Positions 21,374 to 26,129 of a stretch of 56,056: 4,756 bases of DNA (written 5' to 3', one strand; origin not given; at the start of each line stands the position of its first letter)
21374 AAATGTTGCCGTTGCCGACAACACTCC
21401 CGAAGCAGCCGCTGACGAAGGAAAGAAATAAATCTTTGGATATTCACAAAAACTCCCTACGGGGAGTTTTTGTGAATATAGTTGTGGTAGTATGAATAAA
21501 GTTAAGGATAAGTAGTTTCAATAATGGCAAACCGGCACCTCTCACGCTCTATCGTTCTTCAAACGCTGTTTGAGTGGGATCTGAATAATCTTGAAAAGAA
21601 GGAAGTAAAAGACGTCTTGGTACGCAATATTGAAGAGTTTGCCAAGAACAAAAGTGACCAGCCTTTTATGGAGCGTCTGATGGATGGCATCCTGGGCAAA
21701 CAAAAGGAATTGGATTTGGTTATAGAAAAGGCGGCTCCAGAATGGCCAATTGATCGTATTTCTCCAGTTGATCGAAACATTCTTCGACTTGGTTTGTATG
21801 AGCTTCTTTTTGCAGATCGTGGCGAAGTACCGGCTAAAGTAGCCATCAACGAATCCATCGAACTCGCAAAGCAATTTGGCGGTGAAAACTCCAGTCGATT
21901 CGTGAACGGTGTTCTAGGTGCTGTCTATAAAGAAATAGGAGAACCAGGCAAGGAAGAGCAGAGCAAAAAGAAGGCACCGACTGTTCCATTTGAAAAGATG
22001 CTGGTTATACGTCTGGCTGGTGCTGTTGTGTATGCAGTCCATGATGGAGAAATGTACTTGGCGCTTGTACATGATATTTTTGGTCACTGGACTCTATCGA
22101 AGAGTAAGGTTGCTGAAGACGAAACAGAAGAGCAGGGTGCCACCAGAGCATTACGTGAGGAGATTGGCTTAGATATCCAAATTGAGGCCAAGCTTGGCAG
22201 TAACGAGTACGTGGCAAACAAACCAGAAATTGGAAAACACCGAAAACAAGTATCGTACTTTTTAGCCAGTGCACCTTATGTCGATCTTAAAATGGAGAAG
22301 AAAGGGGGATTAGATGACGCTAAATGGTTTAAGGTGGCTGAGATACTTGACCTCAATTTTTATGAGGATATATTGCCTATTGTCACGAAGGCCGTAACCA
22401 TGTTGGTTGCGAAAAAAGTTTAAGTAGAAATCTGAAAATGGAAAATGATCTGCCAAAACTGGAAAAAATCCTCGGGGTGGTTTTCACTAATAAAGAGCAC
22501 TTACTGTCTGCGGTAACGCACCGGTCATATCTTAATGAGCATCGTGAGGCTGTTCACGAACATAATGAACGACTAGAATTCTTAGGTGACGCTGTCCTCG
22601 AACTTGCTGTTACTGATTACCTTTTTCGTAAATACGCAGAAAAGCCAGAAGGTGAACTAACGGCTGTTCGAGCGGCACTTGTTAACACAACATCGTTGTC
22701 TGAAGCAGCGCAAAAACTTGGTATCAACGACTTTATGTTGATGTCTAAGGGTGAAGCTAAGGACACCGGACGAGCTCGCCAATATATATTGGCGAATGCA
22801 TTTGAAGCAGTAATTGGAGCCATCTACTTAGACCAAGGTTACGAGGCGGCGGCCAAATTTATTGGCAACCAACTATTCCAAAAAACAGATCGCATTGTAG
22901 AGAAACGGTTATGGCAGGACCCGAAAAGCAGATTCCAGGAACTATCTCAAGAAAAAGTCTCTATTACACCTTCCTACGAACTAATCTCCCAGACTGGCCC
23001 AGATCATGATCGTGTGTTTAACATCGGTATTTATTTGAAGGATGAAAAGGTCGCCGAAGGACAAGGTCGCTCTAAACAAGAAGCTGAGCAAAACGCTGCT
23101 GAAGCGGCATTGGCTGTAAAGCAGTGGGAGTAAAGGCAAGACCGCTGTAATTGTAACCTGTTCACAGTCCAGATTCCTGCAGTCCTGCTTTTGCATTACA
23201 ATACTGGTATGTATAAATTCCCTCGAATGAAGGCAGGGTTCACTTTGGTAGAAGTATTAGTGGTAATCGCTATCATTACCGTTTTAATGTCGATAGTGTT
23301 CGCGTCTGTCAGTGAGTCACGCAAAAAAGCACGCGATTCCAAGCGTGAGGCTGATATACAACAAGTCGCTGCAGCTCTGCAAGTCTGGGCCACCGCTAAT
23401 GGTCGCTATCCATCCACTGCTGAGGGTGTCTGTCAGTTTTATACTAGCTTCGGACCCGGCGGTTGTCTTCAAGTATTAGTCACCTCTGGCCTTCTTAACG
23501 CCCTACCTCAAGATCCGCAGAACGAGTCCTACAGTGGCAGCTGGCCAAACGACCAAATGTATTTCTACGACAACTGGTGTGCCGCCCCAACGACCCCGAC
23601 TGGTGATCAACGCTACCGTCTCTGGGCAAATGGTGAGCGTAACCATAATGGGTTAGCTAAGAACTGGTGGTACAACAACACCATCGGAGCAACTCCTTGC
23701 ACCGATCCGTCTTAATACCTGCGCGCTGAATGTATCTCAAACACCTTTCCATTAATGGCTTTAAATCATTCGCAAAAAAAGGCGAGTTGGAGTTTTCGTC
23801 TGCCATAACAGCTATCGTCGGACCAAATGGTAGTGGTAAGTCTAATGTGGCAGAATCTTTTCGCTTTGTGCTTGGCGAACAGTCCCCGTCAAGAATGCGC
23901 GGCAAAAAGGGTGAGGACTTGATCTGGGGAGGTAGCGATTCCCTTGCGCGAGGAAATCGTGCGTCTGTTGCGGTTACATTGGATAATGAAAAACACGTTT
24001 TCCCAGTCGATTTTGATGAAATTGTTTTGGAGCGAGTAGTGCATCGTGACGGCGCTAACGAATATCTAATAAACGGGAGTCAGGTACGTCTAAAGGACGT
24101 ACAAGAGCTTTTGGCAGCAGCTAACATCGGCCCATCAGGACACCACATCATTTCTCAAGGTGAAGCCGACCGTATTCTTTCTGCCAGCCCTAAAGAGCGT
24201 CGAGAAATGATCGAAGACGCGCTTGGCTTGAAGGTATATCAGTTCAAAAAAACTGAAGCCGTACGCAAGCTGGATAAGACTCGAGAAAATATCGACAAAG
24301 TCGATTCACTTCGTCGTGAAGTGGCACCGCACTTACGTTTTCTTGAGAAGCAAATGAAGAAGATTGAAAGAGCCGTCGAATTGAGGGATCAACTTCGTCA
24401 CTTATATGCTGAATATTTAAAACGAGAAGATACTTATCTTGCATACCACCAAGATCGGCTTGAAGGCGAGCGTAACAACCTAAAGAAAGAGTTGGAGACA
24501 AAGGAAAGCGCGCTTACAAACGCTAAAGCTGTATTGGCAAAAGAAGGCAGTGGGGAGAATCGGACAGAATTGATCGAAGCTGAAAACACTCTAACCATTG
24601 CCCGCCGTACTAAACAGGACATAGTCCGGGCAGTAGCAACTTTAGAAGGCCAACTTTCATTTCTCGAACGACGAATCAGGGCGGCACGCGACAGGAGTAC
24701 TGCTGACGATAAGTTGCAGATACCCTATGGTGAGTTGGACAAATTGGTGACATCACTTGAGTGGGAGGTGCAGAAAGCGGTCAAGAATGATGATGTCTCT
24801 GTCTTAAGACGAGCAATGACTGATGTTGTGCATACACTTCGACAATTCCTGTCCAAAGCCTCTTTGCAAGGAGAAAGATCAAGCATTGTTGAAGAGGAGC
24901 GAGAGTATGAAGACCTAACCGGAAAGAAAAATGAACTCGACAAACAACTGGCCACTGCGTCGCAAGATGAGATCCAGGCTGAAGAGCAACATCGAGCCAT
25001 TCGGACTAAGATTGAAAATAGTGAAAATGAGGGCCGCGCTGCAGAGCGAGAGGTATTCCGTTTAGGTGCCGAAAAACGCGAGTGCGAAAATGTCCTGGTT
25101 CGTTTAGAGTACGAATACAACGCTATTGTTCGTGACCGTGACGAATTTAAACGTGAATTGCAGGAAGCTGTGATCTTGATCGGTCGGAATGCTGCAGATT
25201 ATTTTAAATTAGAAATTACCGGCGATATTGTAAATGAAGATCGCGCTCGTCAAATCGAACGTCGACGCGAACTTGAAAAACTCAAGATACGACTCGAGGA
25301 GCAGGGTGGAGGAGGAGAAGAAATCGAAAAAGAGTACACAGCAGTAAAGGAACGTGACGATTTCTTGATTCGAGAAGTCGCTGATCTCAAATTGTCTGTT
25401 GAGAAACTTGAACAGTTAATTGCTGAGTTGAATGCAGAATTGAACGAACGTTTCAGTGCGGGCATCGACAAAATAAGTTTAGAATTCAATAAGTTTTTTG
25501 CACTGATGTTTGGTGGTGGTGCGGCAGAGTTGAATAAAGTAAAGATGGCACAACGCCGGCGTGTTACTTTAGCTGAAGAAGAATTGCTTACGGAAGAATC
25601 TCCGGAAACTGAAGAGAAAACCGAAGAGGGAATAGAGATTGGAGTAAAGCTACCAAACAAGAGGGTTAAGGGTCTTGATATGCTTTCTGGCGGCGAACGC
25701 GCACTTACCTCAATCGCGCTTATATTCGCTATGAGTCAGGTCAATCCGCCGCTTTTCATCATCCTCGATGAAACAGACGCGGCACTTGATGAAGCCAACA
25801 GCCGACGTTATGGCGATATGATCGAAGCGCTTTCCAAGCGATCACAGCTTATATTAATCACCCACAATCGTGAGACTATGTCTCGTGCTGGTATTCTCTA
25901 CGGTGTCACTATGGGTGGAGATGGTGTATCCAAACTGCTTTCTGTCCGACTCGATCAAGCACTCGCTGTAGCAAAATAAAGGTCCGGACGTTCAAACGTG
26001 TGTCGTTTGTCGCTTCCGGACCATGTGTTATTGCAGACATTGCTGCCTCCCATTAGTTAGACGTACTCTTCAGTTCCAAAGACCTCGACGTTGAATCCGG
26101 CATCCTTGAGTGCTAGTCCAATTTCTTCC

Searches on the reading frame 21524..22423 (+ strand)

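Call 56: search_protein_families(library=pfam, proteins=[window:21524-22423:+], max_evalue=0.00001)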
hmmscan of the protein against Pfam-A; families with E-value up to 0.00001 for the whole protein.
window:21524-22423:+ (299 aa): 2 families
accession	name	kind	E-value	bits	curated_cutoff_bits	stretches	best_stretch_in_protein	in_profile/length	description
PF01029.23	NusB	-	9.8e-37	126.7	23.1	1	7-136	3-133/133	NusB family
PF00293.34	NUDIX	-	3.2e-11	43.8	21.1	1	168-282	7-126/134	NUDIX domain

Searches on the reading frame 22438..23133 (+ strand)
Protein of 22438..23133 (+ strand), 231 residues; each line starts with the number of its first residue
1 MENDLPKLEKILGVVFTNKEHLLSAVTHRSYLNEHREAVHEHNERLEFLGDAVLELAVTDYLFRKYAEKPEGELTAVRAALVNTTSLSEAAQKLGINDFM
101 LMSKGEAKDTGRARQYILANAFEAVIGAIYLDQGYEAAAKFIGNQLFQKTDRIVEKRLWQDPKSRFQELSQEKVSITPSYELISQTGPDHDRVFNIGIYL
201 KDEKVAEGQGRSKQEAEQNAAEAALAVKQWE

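Call 56: search_protein_families(library=pfam, proteins=[window:22438-23133:+], max_evalue=0.00001)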
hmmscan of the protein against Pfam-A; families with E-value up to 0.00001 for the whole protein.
window:22438-23133:+ (231 aa): 4 families
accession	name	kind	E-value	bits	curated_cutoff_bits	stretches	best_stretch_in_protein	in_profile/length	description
PF14622.11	Ribonucleas_3_3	-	1.9e-40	138.4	35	1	18-149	1-127/128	Ribonuclease-III-like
PF00636.31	Ribonuclease_3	-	2.1e-28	99.5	27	1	44-134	1-102/102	Ribonuclease III domain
PF00035.32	dsrm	-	7.7e-18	65.3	23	1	162-226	1-64/66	Double-stranded RNA binding motif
PF22935.1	RM44_endonuclase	-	7e-12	46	27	1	14-129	15-139/139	Large ribosomal subunit protein mL44, endonuclease domain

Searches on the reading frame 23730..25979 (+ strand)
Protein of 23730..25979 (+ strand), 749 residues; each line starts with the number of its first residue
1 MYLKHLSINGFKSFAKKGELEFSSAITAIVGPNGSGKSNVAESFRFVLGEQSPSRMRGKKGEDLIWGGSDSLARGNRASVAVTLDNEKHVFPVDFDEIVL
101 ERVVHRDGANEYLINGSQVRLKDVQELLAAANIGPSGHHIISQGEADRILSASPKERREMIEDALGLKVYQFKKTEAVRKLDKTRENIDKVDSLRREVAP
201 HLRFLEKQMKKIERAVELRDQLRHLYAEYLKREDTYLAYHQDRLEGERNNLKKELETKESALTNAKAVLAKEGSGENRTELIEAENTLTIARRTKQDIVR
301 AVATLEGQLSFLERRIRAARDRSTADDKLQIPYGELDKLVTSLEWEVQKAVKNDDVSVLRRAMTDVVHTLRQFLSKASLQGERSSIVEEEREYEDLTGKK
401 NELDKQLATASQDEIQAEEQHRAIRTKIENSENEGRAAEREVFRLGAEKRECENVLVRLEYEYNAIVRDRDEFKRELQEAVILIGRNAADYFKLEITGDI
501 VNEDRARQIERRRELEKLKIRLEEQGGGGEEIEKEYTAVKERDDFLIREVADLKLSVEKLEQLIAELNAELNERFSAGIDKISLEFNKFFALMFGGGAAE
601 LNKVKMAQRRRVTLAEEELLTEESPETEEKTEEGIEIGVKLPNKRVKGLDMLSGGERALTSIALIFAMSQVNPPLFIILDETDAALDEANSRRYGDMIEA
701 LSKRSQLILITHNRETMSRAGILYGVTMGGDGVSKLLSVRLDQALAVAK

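Call 57: search_protein_families(library=pfam, proteins=[window:23730-25979:+], max_evalue=0.00001)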
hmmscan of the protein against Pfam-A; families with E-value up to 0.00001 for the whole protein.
window:23730-25979:+ (749 aa): 4 families
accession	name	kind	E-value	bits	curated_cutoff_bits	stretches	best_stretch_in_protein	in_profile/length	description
PF02463.25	SMC_N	-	2.5e-63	213.9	40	1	2-734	1-219/220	RecF/RecN/SMC N terminal domain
PF13175.12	AAA_15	-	2.5e-12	47.6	32.1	1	1-308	1-263/374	AAA ATPase domain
PF13476.12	AAA_23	-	3.5e-12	47.8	27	1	6-256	2-194/201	AAA domain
PF13304.12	AAA_21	-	3e-09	37.8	27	0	26-54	1-34/304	AAA domain, putative AbiEii toxin, Type IV TA system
